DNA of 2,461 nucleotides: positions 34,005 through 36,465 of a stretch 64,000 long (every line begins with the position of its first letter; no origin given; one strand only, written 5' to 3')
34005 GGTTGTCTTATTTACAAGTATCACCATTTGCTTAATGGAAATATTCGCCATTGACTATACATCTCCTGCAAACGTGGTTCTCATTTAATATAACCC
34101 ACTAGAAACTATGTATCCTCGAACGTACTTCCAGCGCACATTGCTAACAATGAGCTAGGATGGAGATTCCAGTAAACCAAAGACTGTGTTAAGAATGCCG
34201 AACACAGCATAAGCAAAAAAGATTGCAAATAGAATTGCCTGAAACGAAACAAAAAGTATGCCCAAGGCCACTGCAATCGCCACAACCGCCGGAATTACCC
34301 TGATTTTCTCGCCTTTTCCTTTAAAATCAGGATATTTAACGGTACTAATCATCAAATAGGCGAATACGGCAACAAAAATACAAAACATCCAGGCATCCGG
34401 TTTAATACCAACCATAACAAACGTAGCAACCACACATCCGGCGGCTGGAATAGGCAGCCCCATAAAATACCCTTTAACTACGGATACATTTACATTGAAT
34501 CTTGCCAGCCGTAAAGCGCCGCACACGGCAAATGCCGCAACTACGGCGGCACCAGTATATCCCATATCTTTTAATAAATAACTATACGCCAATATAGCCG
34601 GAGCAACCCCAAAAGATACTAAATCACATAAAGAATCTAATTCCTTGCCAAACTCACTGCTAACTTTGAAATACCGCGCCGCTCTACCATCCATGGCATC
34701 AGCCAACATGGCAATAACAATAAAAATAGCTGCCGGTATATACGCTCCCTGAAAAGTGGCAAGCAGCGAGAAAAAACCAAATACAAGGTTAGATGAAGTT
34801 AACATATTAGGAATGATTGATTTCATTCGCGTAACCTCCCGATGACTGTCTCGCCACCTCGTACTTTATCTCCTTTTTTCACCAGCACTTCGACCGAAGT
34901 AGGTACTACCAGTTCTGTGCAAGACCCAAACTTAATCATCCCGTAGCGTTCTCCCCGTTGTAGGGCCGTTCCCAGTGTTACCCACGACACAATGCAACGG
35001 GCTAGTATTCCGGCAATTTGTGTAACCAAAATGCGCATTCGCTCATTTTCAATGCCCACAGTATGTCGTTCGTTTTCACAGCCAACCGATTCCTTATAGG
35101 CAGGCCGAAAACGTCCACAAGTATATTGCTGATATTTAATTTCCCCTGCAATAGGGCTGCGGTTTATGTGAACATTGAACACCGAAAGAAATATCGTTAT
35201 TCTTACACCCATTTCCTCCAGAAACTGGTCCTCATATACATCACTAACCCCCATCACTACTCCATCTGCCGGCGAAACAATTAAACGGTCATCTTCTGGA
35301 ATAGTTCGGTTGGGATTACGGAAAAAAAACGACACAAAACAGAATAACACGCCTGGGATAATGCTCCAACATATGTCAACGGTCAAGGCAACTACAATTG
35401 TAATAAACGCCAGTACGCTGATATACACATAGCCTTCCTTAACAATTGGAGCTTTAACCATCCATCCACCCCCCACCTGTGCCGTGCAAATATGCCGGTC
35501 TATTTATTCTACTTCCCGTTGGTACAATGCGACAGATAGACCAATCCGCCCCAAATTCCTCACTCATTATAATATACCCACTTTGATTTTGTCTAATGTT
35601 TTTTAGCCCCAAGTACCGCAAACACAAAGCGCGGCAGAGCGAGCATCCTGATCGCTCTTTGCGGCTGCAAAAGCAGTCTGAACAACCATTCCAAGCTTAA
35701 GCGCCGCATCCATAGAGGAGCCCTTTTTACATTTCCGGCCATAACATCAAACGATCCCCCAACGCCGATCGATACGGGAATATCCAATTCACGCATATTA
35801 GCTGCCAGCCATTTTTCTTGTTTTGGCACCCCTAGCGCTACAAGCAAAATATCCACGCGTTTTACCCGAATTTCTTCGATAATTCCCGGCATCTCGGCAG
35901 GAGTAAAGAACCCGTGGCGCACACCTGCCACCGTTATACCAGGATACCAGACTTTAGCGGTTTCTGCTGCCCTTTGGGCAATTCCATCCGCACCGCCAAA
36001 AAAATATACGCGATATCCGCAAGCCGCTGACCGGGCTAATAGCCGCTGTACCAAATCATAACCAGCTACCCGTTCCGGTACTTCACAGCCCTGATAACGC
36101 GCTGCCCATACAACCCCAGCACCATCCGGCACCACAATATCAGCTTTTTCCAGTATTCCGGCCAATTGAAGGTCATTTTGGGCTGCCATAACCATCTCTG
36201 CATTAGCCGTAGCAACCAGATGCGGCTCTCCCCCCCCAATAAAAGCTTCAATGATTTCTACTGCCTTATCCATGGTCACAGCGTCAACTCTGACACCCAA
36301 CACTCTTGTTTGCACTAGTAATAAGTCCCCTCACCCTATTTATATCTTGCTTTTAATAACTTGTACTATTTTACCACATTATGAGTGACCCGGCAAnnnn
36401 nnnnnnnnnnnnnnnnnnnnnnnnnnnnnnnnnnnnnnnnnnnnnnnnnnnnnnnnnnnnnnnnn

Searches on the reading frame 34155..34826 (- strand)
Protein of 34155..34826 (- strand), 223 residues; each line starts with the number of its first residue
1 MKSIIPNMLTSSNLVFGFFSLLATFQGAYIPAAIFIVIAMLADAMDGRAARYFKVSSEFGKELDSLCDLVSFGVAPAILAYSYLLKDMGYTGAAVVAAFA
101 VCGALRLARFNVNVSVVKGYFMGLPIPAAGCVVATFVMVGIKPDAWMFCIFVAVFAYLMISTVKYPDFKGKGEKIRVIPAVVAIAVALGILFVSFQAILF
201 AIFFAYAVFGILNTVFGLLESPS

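Call 61: search_protein_families(library=ncbifam, proteins=[window:34155-34826:-], max_evalue=1e-40)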
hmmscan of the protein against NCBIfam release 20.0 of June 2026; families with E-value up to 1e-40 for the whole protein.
window:34155-34826:- (223 aa): 1 family
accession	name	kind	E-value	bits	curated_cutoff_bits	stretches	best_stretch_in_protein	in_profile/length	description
NF038087.1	arch_ser_synth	exception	1.1e-41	142.9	240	1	5-202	6-204/216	archaetidylserine synthase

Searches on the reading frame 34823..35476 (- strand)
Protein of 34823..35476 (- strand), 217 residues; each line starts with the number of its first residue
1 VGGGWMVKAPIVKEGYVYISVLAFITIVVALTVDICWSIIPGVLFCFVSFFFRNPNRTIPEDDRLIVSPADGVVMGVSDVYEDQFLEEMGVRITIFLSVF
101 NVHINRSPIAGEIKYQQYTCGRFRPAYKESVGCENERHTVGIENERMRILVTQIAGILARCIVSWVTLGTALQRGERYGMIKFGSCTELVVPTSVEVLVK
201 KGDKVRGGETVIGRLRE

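Call 61: search_protein_families(library=ncbifam, proteins=[window:34823-35476:-], max_evalue=1e-40)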
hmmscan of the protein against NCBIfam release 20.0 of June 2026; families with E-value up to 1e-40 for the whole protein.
window:34823-35476:- (217 aa): 10 families
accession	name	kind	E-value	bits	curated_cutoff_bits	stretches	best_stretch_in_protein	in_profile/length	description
NF003678.0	PRK05305.1-2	equivalog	1e-72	244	225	1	8-215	5-217/218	phosphatidylserine decarboxylase family protein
NF003685.0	PRK05305.2-5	equivalog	1.8e-59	200.4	183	1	12-215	3-193/198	phosphatidylserine decarboxylase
NF003682.0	PRK05305.2-2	equivalog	3.4e-55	186.7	284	1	17-214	15-211/212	phosphatidylserine decarboxylase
NF003684.0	PRK05305.2-4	equivalog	3.5e-55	187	317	1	10-215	8-214/228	phosphatidylserine decarboxylase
NF003677.0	PRK05305.1-1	equivalog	7.1e-54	182.5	315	1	9-215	12-220/232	phosphatidylserine decarboxylase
TIGR00164.2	AS_decarb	equivalog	2.9e-53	180.3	230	1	26-216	13-212/215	archaetidylserine decarboxylase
NF003679.0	PRK05305.1-3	equivalog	2e-51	174.8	252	1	9-215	25-233/234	phosphatidylserine decarboxylase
NF003680.0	PRK05305.1-5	equivalog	1.4e-50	171.6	262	1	10-216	8-215/217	phosphatidylserine decarboxylase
NF003683.0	PRK05305.2-3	equivalog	2.4e-44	151.1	244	1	20-214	15-202/204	phosphatidylserine decarboxylase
NF003681.0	PRK05305.2-1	equivalog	1.4e-42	145.7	377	1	11-213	11-216/231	phosphatidylserine decarboxylase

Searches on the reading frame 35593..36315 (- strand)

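Call 61: search_protein_families(library=ncbifam, proteins=[window:35593-36315:-], max_evalue=1e-40)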
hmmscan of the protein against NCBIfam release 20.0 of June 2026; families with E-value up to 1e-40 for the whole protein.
window:35593-36315:- (240 aa): 2 families
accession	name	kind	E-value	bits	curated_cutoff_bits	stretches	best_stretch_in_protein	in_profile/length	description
TIGR00696.1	wecG_tagA_cpsF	superfamily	1e-49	168.7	69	1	54-230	2-178/178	WecB/TagA/CpsF family glycosyltransferase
NF041710.1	UDPacetylman_taseTarA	equivalog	2.5e-48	164.7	350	1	3-238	9-244/247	N-acetylglucosaminyldiphosphoundecaprenol N-acetyl-beta-D-mannosaminyltransferase TarA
